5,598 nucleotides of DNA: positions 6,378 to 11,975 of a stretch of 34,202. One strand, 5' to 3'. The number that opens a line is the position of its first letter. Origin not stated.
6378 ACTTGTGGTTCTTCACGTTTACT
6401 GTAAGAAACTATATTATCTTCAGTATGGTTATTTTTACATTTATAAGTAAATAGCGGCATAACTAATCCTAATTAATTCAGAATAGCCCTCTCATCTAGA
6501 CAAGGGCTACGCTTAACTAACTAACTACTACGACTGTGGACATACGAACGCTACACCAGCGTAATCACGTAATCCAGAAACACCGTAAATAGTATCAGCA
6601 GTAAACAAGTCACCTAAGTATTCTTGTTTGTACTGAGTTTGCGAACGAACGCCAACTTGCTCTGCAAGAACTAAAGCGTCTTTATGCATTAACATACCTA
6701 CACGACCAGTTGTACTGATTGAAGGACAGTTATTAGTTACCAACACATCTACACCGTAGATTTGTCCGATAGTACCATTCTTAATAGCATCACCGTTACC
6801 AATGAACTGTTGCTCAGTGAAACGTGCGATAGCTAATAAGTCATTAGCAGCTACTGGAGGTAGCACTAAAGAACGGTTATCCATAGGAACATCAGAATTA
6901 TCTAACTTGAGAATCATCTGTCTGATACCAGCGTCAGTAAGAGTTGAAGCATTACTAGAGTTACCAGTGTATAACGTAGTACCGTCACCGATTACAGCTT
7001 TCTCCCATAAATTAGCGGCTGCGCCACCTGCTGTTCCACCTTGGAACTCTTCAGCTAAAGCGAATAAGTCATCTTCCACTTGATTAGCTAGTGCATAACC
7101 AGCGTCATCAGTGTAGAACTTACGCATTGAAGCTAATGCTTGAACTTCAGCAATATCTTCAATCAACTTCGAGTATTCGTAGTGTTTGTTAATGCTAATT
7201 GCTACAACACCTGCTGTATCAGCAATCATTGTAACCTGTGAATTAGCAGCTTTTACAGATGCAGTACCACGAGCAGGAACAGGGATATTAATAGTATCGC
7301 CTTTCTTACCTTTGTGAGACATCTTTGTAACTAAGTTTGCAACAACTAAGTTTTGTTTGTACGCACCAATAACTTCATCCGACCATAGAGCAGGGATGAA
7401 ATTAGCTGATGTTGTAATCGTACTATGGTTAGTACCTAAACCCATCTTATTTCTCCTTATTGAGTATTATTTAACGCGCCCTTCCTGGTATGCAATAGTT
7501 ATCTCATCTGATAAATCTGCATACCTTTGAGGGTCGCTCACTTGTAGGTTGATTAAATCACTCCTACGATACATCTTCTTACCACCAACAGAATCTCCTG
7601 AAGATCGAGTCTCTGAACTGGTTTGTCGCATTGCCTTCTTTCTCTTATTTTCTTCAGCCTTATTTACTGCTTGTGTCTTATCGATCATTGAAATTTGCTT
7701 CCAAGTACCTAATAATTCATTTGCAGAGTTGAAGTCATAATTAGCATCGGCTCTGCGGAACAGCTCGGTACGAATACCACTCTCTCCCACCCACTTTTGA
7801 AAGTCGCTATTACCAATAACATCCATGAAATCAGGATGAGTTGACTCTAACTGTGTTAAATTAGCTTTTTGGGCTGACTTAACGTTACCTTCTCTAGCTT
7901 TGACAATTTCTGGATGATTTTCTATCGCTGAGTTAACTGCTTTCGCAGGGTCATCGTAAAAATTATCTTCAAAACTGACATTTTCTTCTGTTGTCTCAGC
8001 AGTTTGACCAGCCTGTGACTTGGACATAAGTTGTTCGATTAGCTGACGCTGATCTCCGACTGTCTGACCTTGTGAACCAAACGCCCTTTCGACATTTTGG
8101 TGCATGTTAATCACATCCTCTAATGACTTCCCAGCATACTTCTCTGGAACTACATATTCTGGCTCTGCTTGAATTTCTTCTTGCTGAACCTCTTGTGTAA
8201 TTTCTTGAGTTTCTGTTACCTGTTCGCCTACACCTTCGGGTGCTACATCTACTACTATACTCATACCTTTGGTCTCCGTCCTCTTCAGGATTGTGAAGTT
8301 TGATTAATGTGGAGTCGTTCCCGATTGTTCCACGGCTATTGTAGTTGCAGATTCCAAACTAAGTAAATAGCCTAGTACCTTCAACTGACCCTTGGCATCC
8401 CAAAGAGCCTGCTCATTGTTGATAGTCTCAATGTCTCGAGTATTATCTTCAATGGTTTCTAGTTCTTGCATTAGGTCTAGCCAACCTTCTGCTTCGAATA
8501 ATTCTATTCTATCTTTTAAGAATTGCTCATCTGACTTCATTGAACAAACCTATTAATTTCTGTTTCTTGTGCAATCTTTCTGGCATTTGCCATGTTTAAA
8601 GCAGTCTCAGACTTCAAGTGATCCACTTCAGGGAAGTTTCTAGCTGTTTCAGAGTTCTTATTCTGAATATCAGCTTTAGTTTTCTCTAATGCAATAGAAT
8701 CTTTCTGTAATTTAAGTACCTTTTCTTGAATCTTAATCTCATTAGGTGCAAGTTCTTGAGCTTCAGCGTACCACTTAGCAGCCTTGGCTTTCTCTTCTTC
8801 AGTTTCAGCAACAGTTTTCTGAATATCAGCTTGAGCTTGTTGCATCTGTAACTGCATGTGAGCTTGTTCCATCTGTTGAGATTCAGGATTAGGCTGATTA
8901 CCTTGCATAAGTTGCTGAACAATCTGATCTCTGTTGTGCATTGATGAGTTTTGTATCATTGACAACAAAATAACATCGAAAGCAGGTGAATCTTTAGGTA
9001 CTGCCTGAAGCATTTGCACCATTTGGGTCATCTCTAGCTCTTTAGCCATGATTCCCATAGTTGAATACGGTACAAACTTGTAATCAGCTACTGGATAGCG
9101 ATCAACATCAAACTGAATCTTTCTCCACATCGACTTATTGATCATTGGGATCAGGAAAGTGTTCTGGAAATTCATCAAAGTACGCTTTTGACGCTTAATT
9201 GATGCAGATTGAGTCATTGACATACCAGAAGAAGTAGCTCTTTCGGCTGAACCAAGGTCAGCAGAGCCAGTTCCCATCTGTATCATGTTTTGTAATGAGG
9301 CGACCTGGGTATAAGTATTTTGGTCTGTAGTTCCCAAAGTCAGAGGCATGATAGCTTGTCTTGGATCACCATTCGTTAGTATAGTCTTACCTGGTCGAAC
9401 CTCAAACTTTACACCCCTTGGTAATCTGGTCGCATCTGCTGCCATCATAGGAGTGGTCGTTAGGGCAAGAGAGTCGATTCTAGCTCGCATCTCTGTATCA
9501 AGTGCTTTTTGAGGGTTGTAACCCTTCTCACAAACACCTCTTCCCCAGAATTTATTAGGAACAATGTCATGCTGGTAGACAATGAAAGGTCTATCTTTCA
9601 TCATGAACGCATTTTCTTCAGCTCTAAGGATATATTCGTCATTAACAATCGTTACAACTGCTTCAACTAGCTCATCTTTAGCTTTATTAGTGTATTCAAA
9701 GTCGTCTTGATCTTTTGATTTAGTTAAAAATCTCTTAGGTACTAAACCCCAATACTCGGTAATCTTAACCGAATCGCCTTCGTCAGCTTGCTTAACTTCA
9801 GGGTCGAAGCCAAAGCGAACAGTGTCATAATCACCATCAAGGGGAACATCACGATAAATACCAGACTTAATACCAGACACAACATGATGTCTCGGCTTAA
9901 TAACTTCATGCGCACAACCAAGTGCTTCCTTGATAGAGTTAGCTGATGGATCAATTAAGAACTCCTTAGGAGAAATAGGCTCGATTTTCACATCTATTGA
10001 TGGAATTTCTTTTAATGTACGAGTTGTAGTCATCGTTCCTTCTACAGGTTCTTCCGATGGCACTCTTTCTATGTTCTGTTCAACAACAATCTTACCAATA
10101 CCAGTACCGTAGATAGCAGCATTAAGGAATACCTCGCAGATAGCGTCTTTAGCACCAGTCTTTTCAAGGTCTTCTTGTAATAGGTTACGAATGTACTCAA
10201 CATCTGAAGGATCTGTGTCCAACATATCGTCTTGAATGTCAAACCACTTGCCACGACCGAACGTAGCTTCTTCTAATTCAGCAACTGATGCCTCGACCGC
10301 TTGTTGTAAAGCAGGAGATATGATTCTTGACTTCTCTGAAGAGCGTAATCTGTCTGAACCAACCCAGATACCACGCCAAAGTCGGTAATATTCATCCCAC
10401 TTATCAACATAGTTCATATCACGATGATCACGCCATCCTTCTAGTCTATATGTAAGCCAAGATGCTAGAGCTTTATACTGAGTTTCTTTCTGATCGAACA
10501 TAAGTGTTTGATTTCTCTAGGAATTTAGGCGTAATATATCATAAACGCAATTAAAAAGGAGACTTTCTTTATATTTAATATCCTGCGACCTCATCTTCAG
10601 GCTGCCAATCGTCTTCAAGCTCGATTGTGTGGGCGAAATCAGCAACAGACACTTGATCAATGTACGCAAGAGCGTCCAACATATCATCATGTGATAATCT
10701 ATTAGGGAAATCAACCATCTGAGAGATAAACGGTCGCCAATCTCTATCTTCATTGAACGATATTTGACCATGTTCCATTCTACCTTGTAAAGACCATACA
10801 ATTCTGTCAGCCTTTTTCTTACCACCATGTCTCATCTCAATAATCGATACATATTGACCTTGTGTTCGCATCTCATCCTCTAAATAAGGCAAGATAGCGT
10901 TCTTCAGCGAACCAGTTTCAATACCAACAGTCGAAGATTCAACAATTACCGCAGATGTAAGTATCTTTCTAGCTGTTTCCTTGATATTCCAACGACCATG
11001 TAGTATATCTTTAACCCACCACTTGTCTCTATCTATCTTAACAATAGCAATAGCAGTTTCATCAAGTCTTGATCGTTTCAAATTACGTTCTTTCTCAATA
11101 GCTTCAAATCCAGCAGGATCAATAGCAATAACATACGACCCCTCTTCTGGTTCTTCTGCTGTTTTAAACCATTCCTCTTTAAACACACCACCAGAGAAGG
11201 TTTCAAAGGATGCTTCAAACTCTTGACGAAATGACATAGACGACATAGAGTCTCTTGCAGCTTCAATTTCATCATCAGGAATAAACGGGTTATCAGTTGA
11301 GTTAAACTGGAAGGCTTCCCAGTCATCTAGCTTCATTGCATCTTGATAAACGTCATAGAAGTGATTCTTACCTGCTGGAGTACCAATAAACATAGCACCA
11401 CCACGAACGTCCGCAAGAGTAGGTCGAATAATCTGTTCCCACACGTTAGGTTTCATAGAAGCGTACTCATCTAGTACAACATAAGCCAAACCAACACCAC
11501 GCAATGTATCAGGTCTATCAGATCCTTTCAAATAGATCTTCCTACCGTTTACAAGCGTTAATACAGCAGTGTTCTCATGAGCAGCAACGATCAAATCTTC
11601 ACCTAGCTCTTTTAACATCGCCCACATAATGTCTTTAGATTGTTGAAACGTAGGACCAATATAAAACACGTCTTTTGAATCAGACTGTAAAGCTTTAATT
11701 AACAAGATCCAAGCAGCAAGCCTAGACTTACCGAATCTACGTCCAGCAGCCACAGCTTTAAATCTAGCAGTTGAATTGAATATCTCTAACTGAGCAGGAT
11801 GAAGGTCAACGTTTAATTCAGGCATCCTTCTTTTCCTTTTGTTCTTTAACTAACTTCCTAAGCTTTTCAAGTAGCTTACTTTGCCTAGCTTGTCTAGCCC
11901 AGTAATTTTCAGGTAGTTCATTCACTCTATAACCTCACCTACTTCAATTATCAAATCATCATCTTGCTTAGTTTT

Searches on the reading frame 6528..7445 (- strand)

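Call 6: search_protein_families(library=phrogs, proteins=[window:6528-7445:-], max_evalue=0.01)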
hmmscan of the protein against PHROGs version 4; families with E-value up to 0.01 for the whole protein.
window:6528-7445:- (305 aa): 5 families
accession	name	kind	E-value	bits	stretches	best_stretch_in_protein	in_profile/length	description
phrog_267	-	head and packaging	1.2e-53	183.7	1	12-301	36-324/410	major head protein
phrog_283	-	head and packaging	2e-18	67.9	1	14-243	6-220/385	major head protein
phrog_3437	-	head and packaging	1.5e-11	45.1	1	40-269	35-257/294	major head protein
phrog_544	-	head and packaging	1.2e-06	29.2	1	11-276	7-256/282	major head protein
phrog_1357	-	head and packaging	5.2e-06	26.6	1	88-248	116-268/356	major head protein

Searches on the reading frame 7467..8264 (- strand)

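Call 6: search_protein_families(library=phrogs, proteins=[window:7467-8264:-], max_evalue=0.01)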
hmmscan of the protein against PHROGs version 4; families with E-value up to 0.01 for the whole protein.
window:7467-8264:- (265 aa): 2 families
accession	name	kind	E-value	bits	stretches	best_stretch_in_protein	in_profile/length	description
phrog_13678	-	unknown function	2.1e-11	45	1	23-265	56-299/300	-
phrog_19777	-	head and packaging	0.00017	22.2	1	177-265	155-246/249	head scaffolding protein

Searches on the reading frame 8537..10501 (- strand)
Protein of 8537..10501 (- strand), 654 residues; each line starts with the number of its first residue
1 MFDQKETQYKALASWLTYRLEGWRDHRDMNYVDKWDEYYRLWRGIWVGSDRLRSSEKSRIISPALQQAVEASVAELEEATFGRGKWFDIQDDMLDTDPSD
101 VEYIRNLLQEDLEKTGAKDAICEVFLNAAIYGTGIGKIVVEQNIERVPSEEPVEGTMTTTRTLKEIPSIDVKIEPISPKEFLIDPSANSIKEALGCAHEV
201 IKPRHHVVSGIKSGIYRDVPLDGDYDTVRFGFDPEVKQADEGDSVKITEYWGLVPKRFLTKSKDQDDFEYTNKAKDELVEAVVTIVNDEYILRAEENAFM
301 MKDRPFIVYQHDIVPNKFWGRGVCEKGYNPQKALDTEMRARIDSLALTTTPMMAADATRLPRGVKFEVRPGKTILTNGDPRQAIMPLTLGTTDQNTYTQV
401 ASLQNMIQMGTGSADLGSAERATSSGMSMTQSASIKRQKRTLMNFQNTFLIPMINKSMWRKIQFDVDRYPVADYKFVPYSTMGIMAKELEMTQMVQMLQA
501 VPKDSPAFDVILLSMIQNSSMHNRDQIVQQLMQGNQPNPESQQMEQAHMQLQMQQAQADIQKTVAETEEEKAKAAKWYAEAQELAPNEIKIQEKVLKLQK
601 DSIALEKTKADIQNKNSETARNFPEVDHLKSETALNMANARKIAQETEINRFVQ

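Call 6: search_protein_families(library=phrogs, proteins=[window:8537-10501:-], max_evalue=0.01)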
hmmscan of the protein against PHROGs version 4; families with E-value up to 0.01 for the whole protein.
window:8537-10501:- (654 aa): 3 families
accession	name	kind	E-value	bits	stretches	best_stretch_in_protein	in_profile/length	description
phrog_1216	-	head and packaging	1.4e-82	279.3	2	150-642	191-705/714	portal protein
phrog_332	-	connector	6.3e-39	134.7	1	10-579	8-557/560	head-tail adaptor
phrog_156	-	head and packaging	2.2e-11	43.9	2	488-627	518-662/681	portal protein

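Call 10: search_dna_similar(query=window:8537-10501:-, collection=phages, mode=protein, max_rows=25)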
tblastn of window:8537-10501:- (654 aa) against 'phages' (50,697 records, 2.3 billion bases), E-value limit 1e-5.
Records with a match: 15; places in all: 15; records where one place covers at least 80% of the query: 0.
Best place of each record, by identity: <60% 15.
By first word of the organism name: Pelagibacter 5; Roseobacter 4; Aeromonas 2; Vibrio 2; Pasteurella 1; Mastigocladus 1.
By host as written in the record: Candidatus Pelagibacter sp. HTCC7211 4; Rhodobacteraceae bacterium FZCC0040 3; Vibrio anguillarum PF4 2; Candidatus Pelagibacter sp. HTCC1062 1; Rhodobacteraceae bacterium FZCC0042 1; Pasteurella multocida Past22 1; Aeromonas sp. 1; Mastigocladus sp. 1; and 1 more.
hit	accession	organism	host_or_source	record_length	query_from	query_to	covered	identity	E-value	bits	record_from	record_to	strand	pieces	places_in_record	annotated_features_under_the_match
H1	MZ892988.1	Roseobacter phage CRP-212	Rhodobacteraceae bacterium FZCC0040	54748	101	512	63%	24.5%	1e-16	91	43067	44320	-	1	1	putative portal protein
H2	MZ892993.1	Pelagibacter phage HTVC033P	Candidatus Pelagibacter sp. HTCC1062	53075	101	499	61%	24.6%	3e-16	89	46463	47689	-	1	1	putative portal protein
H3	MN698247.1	Pelagibacter phage HTVC115P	Candidatus Pelagibacter sp. HTCC7211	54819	104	517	63%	23.3%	7e-15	85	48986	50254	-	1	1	portal protein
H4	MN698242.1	Pelagibacter phage HTVC103P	Candidatus Pelagibacter sp. HTCC7211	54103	104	506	62%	22.3%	2e-11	74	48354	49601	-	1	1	putative portal protein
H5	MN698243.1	Pelagibacter phage HTVC104P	Candidatus Pelagibacter sp. HTCC7211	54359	104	506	62%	22.3%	2e-11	73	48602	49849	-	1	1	putative portal protein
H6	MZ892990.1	Roseobacter phage CRP-345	Rhodobacteraceae bacterium FZCC0042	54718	108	499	60%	22.9%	2e-13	81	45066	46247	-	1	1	putative portal protein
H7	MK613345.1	Roseobacter phage CRP-3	Rhodobacteraceae bacterium FZCC0040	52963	108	498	60%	22.9%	4e-15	86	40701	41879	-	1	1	putative portal protein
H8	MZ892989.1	Roseobacter phage CRP-235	Rhodobacteraceae bacterium FZCC0040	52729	108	499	60%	22.4%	4e-14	82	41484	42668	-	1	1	putative portal protein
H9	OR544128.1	Pasteurella phage Pmp11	Pasteurella multocida Past22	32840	128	509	58%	19.9%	1e-6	58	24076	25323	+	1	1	head-tail adaptor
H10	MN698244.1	Pelagibacter phage HTVC106P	Candidatus Pelagibacter sp. HTCC7211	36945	171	432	40%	24.3%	4e-7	60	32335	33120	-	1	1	hypothetical protein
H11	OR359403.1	Aeromonas phage 1233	Aeromonas sp.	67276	233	499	41%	23.6%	2e-12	77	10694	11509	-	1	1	head-tail adaptor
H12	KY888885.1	Mastigocladus phage CHP58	Mastigocladus sp.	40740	243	541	46%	20.2%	1e-6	58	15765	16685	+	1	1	record has no annotation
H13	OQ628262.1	Aeromonas phage vB_AsaP_MQM1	Aeromonas salmonicida subsp. salmonicida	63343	246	499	39%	23.8%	1e-12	78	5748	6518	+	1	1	portal protein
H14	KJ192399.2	Vibrio phage CHOED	Vibrio anguillarum PF4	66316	246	499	39%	22.0%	4e-10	69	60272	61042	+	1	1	portal protein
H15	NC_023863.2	Vibrio phage CHOED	Vibrio anguillarum PF4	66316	246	499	39%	22.0%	4e-10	69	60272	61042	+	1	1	head-tail adaptor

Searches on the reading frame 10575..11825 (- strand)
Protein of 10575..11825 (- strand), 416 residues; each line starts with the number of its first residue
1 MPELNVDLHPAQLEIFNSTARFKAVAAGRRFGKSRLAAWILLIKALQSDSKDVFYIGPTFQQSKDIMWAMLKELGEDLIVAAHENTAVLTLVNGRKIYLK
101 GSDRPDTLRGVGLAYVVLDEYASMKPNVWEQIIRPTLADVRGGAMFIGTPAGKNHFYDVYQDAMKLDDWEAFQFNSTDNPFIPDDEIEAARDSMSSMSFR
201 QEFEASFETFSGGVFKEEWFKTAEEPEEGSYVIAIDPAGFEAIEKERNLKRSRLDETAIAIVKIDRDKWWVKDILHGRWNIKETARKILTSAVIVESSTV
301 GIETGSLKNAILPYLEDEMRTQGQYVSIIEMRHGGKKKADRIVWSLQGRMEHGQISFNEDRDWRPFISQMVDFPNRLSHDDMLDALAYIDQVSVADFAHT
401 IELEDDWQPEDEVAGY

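Call 6: search_protein_families(library=phrogs, proteins=[window:10575-11825:-], max_evalue=0.01)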
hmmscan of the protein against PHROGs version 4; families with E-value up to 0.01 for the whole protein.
window:10575-11825:- (416 aa): 8 families
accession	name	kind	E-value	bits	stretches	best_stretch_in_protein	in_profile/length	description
phrog_2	-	head and packaging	1.2e-42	147.7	1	7-388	265-589/807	terminase large subunit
phrog_38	-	head and packaging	5e-26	92.6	1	126-388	467-698/760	terminase large subunit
phrog_7579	-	head and packaging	1.3e-18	68.1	1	7-222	4-228/239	terminase large subunit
phrog_5573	-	head and packaging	3.6e-07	30.9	1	210-387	60-228/250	terminase large subunit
phrog_675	-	head and packaging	1.1e-06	28.3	1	7-134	42-175/576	terminase large subunit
phrog_9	-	head and packaging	4.2e-05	23.6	1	27-166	230-378/812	terminase large subunit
phrog_38319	-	unknown function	0.0035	17.8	1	12-162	10-173/271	-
phrog_3717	-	head and packaging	0.0068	16.9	0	3-212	6-229/277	terminase large subunit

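Call 69: find_related_loci(query=window:10575-11825:-, collection=viral_contigs, flank=9000)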
Query window:10575-11825:- (416 aa) in viral_contigs; peptide patterns used: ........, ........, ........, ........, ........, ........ (x = any residue, [..] = any of these).
575 stretches matched a pattern; 575 encode a relative of the query (tblastn E <= 1e-3); the best 80 are kept; 80 distinct loci.
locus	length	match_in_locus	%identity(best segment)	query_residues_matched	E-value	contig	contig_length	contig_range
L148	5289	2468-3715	100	1-416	0e+0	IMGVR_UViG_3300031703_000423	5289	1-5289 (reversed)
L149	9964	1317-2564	98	1-416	0e+0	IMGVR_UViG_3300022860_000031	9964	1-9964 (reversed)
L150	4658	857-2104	98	1-416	0e+0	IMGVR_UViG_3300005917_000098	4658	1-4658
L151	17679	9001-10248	98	1-416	0e+0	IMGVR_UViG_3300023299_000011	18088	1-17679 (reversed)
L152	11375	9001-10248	98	1-416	0e+0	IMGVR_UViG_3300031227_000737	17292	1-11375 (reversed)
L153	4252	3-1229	97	8-416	0e+0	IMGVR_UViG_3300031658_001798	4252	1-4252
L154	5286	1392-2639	94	1-416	0e+0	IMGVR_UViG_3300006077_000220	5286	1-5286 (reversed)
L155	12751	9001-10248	93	1-416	0e+0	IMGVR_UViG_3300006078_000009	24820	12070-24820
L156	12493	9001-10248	93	1-416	0e+0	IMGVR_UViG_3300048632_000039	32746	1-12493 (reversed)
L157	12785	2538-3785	93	1-416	0e+0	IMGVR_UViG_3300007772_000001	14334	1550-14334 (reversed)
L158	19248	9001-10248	93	1-416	0e+0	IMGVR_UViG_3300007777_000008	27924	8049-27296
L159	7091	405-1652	93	1-416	0e+0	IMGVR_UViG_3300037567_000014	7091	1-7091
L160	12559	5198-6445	92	1-416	0e+0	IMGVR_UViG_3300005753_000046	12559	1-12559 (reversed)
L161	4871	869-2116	92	1-416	0e+0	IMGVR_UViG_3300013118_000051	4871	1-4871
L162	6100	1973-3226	93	1-416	0e+0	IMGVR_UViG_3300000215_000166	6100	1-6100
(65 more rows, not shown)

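Call 73: search_protein_families(library=phrogs, proteins=[L151:4484-5695:-, L151:464-1351:-, L151:1305-1952:-, L151:3146-3730:-, L151:2579-3016:-, L151:5868-6173:-, L151:4110-4442:-, L151:6892-7461:+, L151:6623-6895:+, L151:1910-2215:-], max_evalue=0.001)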
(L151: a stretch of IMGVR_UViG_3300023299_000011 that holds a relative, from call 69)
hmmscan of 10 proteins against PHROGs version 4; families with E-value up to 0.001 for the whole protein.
L151:4484-5695:- (403 aa): 11 families
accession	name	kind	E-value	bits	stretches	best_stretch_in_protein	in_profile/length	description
phrog_116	-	other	1.8e-79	269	1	1-347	208-498/779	DNA methyltransferase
phrog_363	-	other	5.4e-38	131.9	1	1-343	54-317/327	DNA methyltransferase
phrog_17284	-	unknown function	2.8e-30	106.4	2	279-345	155-217/245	-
phrog_26324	-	other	4.4e-17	63.8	1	205-339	66-204/210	DNA methyltransferase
phrog_16427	-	other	5.6e-16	59.9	1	279-343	113-173/235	DNA methyltransferase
phrog_16528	-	other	1e-14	55.7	1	276-340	163-219/236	DNA methyltransferase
phrog_864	-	DNA, RNA and nucleotide metabolism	1.5e-10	41.2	1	58-114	690-746/1064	DNA primase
phrog_13621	-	unknown function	2.1e-08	35.1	1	277-342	48-112/121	-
phrog_5999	-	other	2.8e-06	28.3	1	25-96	26-103/109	DNA methyltransferase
phrog_757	-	other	0.00022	21.4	1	1-115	15-130/247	DNA methyltransferase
phrog_29583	-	other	0.00024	20.9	1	63-114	78-129/468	DNA methyltransferase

L151:464-1351:- (295 aa): 3 families
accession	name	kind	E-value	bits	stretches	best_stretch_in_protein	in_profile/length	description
phrog_424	-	moron, auxiliary metabolic gene and host takeover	2.4e-47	163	1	7-294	153-417/460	phosphoadenosine phosphosulfate reductase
phrog_33262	-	moron, auxiliary metabolic gene and host takeover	4.5e-35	122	1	20-293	6-273/495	phosphoadenosine phosphosulfate reductase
phrog_15238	-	unknown function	1.1e-06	29.6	1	14-76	11-76/215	-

L151:1305-1952:- (215 aa): 7 families
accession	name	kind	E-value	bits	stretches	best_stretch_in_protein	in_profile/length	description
phrog_16304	-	unknown function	3.7e-25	90.2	1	14-189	3-210/244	-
phrog_270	-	DNA, RNA and nucleotide metabolism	1.7e-17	64.9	1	87-200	127-254/383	replication initiation protein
phrog_9474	-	DNA, RNA and nucleotide metabolism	1.6e-11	45.3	1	110-197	161-250/288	replication initiation protein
phrog_9327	-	DNA, RNA and nucleotide metabolism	4.9e-10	40.5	1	104-196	143-242/276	primosomal protein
phrog_19415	-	unknown function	6.5e-08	33.8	1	15-108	5-97/224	-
phrog_1347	-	unknown function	9.9e-06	25.5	1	127-194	271-345/417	-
phrog_15768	-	unknown function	5.4e-05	24.3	1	14-131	1-114/228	-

L151:3146-3730:- (194 aa): 5 families
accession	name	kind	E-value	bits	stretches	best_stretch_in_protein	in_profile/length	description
phrog_155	-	DNA, RNA and nucleotide metabolism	1.4e-32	114.5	1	5-185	65-267/308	Erf-like ssDNA annealing protein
phrog_2324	-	DNA, RNA and nucleotide metabolism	5e-32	112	1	6-161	9-171/193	Erf-like ssDNA annealing protein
phrog_10003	-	other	8.5e-11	42.8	1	18-139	55-183/297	recombinase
phrog_34817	-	unknown function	1.6e-08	35.2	1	25-132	37-140/291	-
phrog_37640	-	unknown function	0.00056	21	1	90-140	25-77/169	-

L151:2579-3016:- (145 aa): 1 family
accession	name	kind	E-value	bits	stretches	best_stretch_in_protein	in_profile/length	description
phrog_13596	-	unknown function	7.1e-13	49.7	1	48-134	31-121/131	-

L151:5868-6173:- (101 aa): 1 family
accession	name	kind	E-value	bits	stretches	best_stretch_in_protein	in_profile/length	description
phrog_37711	-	unknown function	2.6e-07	32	1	24-99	24-98/100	-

L151:4110-4442:- (110 aa): 0 families

L151:6892-7461:+ (189 aa): 0 families

L151:6623-6895:+ (90 aa): 0 families

L151:1910-2215:- (101 aa): 1 family
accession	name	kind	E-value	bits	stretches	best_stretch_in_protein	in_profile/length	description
phrog_19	-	DNA, RNA and nucleotide metabolism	6.2e-05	23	1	9-50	164-205/621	DnaB-like replicative helicase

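Call 77: search_protein_families(library=phrogs, proteins=[L151:1305-1952:-], max_evalue=1)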
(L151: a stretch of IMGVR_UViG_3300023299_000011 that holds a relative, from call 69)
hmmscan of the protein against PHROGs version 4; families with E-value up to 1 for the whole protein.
L151:1305-1952:- (215 aa): 14 families
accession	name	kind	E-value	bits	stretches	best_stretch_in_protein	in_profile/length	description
phrog_16304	-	unknown function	3.7e-25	90.2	1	14-189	3-210/244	-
phrog_270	-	DNA, RNA and nucleotide metabolism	1.7e-17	64.9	1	87-200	127-254/383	replication initiation protein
phrog_9474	-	DNA, RNA and nucleotide metabolism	1.6e-11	45.3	1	110-197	161-250/288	replication initiation protein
phrog_9327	-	DNA, RNA and nucleotide metabolism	4.9e-10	40.5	1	104-196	143-242/276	primosomal protein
phrog_19415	-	unknown function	6.5e-08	33.8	1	15-108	5-97/224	-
phrog_1347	-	unknown function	9.9e-06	25.5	1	127-194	271-345/417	-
phrog_15768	-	unknown function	5.4e-05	24.3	1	14-131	1-114/228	-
phrog_10293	-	unknown function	0.0011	19.7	1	127-159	11-43/185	-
phrog_33384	-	unknown function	0.0041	18.1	1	113-201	65-165/186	-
phrog_35156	-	unknown function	0.01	16.8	1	132-193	86-150/154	-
phrog_6451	-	DNA, RNA and nucleotide metabolism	0.04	14.7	1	58-132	70-138/272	primosomal protein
phrog_6959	-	tail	0.096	13.4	1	115-151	7-43/164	tail assembly chaperone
phrog_31341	-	unknown function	0.19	12.6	1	16-71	124-179/210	-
phrog_28678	-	unknown function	0.27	12.6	1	132-151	31-50/70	-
